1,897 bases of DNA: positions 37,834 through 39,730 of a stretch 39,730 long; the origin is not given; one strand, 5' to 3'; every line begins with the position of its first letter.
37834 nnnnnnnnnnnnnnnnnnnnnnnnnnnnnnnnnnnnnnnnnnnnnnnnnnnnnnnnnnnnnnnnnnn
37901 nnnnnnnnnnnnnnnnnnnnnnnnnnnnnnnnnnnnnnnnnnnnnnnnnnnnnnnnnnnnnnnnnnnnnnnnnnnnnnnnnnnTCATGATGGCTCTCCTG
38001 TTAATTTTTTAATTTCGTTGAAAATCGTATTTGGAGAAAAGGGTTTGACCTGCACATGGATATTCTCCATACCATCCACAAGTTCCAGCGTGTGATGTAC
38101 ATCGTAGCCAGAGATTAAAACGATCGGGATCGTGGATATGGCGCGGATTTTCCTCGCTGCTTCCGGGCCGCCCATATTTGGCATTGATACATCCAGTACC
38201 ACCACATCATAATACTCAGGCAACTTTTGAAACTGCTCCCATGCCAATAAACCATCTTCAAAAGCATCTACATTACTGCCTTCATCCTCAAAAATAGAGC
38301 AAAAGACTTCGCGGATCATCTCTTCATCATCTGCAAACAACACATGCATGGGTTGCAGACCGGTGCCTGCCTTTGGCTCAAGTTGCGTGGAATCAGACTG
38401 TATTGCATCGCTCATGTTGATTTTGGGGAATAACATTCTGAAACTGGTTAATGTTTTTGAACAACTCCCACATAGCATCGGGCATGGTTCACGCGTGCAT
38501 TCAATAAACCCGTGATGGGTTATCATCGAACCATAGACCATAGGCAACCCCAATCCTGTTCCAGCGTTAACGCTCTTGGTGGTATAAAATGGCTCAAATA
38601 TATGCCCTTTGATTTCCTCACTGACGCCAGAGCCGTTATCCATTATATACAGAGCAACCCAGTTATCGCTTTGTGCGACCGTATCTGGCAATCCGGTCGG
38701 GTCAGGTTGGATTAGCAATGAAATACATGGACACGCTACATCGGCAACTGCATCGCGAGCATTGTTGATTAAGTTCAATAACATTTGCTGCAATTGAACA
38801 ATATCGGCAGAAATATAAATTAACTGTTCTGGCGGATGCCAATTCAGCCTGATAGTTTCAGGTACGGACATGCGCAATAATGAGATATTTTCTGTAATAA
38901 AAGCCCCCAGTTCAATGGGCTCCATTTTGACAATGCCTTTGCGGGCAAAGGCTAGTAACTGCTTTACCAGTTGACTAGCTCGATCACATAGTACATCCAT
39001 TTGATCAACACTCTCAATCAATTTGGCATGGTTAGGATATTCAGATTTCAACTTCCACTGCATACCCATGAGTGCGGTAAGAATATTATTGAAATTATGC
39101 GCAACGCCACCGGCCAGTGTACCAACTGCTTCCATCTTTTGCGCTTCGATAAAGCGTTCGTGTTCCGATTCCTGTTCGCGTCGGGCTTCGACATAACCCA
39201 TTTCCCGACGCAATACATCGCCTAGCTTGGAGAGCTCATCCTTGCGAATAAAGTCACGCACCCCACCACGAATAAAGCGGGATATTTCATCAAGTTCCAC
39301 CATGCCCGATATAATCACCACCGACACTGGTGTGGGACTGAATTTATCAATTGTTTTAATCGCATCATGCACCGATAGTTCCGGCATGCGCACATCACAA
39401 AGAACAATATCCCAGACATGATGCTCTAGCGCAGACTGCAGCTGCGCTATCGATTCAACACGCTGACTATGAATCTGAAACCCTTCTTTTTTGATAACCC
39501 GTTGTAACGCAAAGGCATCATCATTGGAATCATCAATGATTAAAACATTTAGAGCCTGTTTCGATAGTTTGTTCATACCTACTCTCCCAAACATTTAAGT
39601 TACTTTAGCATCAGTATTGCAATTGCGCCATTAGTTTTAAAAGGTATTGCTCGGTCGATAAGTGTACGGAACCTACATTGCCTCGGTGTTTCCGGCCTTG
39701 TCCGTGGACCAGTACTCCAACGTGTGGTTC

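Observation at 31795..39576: Nine-gene translationally coupled operon: complete stressosome module (RsbR-S-T-X) embedded in a three-kinase, seven-receiver phosphorelay with no output domain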

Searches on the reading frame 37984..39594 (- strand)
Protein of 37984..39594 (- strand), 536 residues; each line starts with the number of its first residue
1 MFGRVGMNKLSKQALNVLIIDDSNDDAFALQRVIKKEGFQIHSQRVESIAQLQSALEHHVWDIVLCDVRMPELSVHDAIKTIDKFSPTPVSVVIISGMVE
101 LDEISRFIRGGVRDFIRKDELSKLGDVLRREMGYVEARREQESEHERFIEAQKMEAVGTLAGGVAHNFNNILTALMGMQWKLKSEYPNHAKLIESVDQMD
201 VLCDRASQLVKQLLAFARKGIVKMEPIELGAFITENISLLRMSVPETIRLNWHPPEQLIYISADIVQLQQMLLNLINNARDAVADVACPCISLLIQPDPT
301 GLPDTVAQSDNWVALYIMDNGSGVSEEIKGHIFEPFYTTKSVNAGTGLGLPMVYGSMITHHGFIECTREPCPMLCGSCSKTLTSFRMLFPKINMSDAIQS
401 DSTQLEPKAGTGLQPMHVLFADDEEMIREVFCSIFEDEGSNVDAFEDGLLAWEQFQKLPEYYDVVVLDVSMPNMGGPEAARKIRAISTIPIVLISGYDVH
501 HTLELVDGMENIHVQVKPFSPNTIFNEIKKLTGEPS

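Call 5: search_protein_families(library=pfam, proteins=[window:37984-39594:-], max_evalue=0.01)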
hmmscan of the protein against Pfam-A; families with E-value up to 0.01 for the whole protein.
window:37984-39594:- (536 aa): 3 families
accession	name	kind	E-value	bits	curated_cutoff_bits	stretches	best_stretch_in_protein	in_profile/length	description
PF00072.30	Response_reg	-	1.7e-33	115.5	30.2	2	418-528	1-110/111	Response regulator receiver domain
PF02518.31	HATPase_c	-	1.6e-14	54.7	26.4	1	264-380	2-98/111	Histidine kinase-, DNA gyrase B-, and HSP90-like ATPase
PF00512.31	HisKA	-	0.00075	19.9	26.9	1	158-219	3-63/66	His Kinase A (phospho-acceptor) domain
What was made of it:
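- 37984..39576 (-): g1: hybrid kinase REC-HisKA-HATPase_c-REC (530 aa). Its stop overlaps the rsbR start (ATGA). Pfam call 5.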

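Call 6: search_protein_families(library=ncbifam, proteins=[window:37984-39594:-], max_evalue=0.01)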
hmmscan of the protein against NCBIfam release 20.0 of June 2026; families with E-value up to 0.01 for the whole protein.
window:37984-39594:- (536 aa): 132 families (the best 25 are shown)
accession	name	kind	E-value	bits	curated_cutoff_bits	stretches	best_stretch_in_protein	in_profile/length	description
NF046026.1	HisKinCckACaul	equivalog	2.7e-65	220.8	1000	1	140-530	285-674/678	cell cycle histidine kinase CckA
NF046020.1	HisKinCckABruc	equivalog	2.9e-63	214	1000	1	140-530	463-865/868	cell cycle histidine kinase CckA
NF010411.0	PRK13837.1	equivalog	2.2e-58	198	647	1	135-371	425-664/828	two-component system VirA-like sensor kinase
NF010076.0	PRK13557.1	subfamily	3.1e-52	177.7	631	1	142-531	149-532/540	histidine kinase famiy protein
NF047466.1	hybrid_RR_LvrB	exception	2.3e-39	135.6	500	1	14-369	3-363/377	hybrid histidine kinase/response regulator LvrB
NF008468.0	PRK11360.1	equivalog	2.3e-31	108.9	646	1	140-369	379-595/616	two-component system sensor histidine kinase AtoS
NF052574.1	HisKinEspCMyxo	equivalog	3.6e-31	108.1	1200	1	145-528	405-779/785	serine histidine kinase EspC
NF007688.0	PRK10364.1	equivalog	3.6e-25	88.6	479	1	137-368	223-437/460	two-component system sensor histidine kinase ZraS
NF052573.1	HisKinEspAMyxo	equivalog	1.4e-24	86.1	1400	2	145-477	372-692/755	serine histidine kinase EspA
TIGR02956.1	TMAO_torS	equivalog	1.3e-23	83.1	676.5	2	223-487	533-771/967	TMAO reductase system sensor histidine kinase/response regulator TorS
NF008469.0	PRK11361.1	equivalog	8.9e-21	74.1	714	2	417-499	6-87/461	acetoacetate metabolism transcriptional regulator AtoC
NF008302.0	PRK11091.1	equivalog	1e-20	73.5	838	1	222-531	351-642/779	aerobic respiration two-component sensor histidine kinase ArcB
NF011874.0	PRK15347.1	equivalog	1.6e-20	72.8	852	3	262-352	508-584/921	two component system sensor kinase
NF047794.1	HisKinPtgB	equivalog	1.2e-19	70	1000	1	94-350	384-625/656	two-component system sensor histidine kinase PgtB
NF041947.1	LuxQ_Vibrio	equivalog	1.2e-19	69.8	1200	2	257-486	577-791/843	quorum-sensing autoinducer 2 sensor kinase/phosphatase LuxQ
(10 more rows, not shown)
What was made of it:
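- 37984..39576 (-): The best NCBIfam match is the CckA-like core, 221 bits, below cut-off (call 6).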
